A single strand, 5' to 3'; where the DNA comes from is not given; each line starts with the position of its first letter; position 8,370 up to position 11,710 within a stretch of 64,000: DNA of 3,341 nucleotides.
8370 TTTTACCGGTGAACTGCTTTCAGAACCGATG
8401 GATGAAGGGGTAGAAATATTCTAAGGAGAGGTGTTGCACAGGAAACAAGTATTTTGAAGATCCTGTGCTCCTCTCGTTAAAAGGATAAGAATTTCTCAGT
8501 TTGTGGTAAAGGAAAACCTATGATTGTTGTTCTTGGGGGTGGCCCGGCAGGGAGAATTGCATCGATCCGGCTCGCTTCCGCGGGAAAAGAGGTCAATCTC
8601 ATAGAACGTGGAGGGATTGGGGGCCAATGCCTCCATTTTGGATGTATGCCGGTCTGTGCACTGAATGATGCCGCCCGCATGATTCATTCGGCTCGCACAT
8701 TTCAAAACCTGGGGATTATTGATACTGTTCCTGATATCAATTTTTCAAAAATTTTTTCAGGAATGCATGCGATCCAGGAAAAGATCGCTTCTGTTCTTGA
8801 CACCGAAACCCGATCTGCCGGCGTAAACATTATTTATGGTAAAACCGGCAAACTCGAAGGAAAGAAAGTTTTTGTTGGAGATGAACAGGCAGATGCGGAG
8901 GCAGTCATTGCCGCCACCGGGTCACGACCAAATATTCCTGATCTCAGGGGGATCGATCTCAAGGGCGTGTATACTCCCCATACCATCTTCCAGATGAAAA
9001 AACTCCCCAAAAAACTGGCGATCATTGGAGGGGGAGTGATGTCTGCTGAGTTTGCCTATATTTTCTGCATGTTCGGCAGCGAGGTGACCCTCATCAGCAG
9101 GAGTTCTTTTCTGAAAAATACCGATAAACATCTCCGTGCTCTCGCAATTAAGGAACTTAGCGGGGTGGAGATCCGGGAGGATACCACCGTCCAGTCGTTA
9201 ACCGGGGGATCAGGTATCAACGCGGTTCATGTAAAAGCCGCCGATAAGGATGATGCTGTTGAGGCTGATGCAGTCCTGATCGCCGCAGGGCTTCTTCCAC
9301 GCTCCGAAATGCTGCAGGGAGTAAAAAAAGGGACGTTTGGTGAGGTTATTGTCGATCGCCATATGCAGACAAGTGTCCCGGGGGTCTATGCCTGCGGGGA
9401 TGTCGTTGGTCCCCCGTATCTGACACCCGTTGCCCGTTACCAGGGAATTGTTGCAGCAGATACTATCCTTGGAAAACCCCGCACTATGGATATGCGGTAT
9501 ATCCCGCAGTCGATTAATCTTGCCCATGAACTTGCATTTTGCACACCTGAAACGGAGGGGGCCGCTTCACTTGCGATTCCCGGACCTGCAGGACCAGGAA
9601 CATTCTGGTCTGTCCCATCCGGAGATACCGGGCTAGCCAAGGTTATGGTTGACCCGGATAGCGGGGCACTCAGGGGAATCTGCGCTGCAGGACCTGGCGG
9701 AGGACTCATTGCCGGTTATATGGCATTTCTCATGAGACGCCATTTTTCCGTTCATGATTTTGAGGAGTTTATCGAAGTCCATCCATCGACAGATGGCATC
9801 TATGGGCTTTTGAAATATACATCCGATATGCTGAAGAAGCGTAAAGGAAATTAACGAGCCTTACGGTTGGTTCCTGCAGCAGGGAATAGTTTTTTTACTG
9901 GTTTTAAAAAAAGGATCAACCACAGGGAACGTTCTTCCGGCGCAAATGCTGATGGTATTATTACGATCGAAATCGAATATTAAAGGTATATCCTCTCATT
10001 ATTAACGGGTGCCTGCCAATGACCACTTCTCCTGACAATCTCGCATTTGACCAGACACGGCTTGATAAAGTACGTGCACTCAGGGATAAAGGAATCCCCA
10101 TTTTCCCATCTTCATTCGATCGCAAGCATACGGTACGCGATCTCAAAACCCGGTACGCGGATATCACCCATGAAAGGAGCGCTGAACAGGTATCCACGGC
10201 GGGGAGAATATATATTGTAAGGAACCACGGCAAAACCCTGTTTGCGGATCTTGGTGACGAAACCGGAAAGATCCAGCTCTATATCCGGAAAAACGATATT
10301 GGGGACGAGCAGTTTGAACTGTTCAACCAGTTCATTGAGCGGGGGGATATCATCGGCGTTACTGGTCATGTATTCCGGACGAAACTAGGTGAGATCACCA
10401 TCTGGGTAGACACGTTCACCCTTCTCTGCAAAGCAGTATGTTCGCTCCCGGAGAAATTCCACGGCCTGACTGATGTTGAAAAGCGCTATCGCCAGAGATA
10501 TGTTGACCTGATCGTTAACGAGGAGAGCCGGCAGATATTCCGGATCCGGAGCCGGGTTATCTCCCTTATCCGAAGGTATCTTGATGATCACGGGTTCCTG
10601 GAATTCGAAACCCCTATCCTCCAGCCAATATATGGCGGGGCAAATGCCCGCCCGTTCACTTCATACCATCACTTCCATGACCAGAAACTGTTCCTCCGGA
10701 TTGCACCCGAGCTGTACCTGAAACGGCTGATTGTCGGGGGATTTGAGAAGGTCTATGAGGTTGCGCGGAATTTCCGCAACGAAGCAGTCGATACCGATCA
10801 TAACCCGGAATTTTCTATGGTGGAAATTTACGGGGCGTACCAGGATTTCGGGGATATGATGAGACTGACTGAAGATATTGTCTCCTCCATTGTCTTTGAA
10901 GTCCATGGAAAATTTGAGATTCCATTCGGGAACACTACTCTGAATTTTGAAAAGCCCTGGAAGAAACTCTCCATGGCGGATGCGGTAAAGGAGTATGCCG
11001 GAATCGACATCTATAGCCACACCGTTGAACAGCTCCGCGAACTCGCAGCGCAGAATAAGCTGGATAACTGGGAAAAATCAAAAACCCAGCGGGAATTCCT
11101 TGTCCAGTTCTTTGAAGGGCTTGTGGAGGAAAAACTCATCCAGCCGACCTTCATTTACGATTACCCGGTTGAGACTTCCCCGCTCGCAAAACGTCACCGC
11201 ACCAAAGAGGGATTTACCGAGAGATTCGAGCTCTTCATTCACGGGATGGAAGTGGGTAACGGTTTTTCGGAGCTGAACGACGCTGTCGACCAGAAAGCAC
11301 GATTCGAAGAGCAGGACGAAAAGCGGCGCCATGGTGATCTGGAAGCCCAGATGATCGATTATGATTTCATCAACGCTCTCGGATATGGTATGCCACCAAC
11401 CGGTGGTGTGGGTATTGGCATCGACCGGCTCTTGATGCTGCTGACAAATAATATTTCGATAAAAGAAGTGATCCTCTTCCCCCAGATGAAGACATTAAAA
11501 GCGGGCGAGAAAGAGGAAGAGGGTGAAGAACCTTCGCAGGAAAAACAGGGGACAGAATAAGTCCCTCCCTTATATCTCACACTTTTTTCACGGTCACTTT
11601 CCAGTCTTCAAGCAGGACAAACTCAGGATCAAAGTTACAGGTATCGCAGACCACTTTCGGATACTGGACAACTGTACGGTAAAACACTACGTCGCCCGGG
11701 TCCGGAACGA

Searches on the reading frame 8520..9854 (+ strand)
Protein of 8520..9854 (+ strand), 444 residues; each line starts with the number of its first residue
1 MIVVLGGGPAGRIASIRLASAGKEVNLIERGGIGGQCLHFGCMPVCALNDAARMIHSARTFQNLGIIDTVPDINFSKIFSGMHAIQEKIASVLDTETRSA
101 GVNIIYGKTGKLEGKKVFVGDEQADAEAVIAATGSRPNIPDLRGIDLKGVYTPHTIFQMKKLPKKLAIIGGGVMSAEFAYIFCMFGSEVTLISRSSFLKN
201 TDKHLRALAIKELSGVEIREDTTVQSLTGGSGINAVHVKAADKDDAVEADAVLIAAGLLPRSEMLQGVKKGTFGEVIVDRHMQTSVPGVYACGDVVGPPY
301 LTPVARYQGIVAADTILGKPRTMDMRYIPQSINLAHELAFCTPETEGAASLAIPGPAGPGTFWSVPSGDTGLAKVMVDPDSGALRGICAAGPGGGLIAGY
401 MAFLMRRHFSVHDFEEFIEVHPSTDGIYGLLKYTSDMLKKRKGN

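Call 3: search_protein_families(library=pfam, proteins=[window:8520-9854:+], max_evalue=0.01)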
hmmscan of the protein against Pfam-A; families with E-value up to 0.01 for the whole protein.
window:8520-9854:+ (444 aa): 11 families
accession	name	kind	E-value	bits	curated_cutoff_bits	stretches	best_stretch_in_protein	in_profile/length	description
PF07992.20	Pyr_redox_2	-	2.3e-51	175.4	26.1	1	2-309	3-291/291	Pyridine nucleotide-disulphide oxidoreductase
PF13738.12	Pyr_redox_3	-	2.9e-15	56.8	30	1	3-293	1-305/305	Pyridine nucleotide-disulphide oxidoreductase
PF00070.33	Pyr_redox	-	8.3e-14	52.3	22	1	165-239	1-80/82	Pyridine nucleotide-disulphide oxidoreductase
PF01266.30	DAO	-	4.9e-07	30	27.9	0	203-264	150-209/353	FAD dependent oxidoreductase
PF12831.13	FAD_oxidored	-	5.6e-06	26.4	27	1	2-56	2-58/416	FAD dependent oxidoreductase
PF00890.30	FAD_binding_2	-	2.7e-05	24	20.4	0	2-34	2-35/414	FAD binding domain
PF03486.20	HI0933_like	-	4e-05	23.6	50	1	2-35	3-36/244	HI0933-like protein Rossmann domain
PF13450.12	NAD_binding_8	-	0.00024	21.7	21.9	1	4-57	1-54/68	NAD(P)-binding Rossmann-like domain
PF02852.28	Pyr_redox_dim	-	0.00041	21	25.3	1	369-424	47-102/110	Pyridine nucleotide-disulphide oxidoreductase, dimerisation domain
PF02737.24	3HCDH_N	-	0.00075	19.9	22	1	165-249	1-85/180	3-hydroxyacyl-CoA dehydrogenase, NAD binding domain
PF01134.28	GIDA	-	0.0014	18.2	22.1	0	2-49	2-47/391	Glucose inhibited division protein A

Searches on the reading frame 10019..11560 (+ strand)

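Call 3: search_protein_families(library=pfam, proteins=[window:10019-11560:+], max_evalue=0.01)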
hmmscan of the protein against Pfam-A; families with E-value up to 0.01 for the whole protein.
window:10019-11560:+ (513 aa): 3 families
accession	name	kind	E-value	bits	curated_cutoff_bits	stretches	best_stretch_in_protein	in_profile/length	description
PF00152.25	tRNA-synt_2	-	2.2e-94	316.4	25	1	153-491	2-308/308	tRNA synthetases class II (D, K and N)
PF01336.31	tRNA_anti-codon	-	1.7e-14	53.9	27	1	58-136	1-75/75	OB-fold nucleic acid binding domain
PF01409.25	tRNA-synt_2d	-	0.0015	18.5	19.8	0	245-291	105-153/246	tRNA synthetases class II core domain (F)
